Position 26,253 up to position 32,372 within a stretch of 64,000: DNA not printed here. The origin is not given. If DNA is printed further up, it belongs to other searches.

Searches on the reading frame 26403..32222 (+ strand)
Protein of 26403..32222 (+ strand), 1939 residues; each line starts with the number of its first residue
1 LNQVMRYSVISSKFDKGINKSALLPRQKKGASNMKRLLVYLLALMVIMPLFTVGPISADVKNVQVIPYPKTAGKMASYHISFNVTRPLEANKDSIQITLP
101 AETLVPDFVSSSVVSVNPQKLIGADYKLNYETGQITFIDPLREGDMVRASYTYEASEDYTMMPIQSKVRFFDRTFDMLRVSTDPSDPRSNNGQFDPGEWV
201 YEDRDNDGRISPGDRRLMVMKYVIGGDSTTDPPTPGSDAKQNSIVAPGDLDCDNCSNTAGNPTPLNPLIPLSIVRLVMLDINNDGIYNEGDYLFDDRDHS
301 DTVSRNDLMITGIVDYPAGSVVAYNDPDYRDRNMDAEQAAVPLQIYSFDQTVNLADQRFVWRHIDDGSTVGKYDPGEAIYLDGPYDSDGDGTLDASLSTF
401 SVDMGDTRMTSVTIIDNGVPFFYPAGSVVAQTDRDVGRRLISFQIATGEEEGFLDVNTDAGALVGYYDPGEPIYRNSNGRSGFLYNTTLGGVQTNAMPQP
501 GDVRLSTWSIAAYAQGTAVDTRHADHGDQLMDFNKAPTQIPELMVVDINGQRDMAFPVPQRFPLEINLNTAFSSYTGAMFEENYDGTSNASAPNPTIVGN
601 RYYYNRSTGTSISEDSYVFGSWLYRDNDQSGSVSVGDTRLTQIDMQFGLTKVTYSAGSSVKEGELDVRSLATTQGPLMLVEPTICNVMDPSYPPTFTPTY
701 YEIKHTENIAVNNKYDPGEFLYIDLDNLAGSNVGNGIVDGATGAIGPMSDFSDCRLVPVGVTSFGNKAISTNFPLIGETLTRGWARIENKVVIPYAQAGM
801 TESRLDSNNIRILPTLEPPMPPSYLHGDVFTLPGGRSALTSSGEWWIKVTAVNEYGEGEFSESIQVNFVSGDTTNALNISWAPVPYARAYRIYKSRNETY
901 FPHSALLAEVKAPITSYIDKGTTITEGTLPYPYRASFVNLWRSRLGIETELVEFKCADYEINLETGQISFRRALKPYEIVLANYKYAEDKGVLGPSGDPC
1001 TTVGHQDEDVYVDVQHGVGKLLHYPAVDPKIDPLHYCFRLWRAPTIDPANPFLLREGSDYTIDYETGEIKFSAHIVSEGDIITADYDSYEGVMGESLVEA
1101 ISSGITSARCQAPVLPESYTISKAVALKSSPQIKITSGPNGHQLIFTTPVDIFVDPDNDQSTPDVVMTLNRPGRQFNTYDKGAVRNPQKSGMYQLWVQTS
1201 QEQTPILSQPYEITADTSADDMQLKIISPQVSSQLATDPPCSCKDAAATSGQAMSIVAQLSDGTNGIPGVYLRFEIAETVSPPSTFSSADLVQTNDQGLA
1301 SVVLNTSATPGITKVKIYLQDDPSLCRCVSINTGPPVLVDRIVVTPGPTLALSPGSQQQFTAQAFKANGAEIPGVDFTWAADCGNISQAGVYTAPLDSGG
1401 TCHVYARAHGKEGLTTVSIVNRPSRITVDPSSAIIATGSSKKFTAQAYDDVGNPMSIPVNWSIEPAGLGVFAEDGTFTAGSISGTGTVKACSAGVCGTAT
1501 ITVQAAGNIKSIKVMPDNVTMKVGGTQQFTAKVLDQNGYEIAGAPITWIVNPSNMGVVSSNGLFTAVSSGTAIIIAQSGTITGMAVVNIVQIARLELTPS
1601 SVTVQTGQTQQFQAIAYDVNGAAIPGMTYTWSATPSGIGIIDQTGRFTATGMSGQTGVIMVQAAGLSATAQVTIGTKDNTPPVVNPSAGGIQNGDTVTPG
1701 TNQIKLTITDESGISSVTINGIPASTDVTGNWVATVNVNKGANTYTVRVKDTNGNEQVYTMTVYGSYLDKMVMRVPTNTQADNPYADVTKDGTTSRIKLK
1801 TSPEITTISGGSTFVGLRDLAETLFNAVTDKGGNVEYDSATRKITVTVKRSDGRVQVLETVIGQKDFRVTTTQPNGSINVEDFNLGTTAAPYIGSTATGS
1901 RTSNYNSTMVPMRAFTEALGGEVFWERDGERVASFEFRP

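Call 41: search_protein_families(library=pfam, proteins=[window:26403-32222:+], max_evalue=0.001)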
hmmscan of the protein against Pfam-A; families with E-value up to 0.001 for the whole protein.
window:26403-32222:+ (1939 aa): 6 families
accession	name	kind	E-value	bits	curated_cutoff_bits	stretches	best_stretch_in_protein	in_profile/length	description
PF02368.24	Big_2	-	1.8e-10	41.1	22.8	1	1510-1582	3-72/79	Bacterial Ig-like domain (group 2)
PF02369.22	Big_1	-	2.8e-09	37.4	34.9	0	1597-1673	6-91/93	Bacterial Ig-like domain (group 1)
PF09136.16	Glucodextran_B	-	3.6e-06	27.3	27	1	1693-1764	10-80/83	Glucodextranase, domain B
PF07833.16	Cu_amine_oxidN1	-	6.6e-06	26.5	24.2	1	1800-1932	10-106/108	Copper amine oxidase N-terminal domain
PF12733.13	Cadherin-like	-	5.9e-05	23.9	24.2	1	1695-1764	20-87/89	Cadherin-like beta sandwich domain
PF09343.15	DUF2460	-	0.0001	22.3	30.4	0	110-154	130-174/205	Conserved hypothetical protein 2217 (DUF2460)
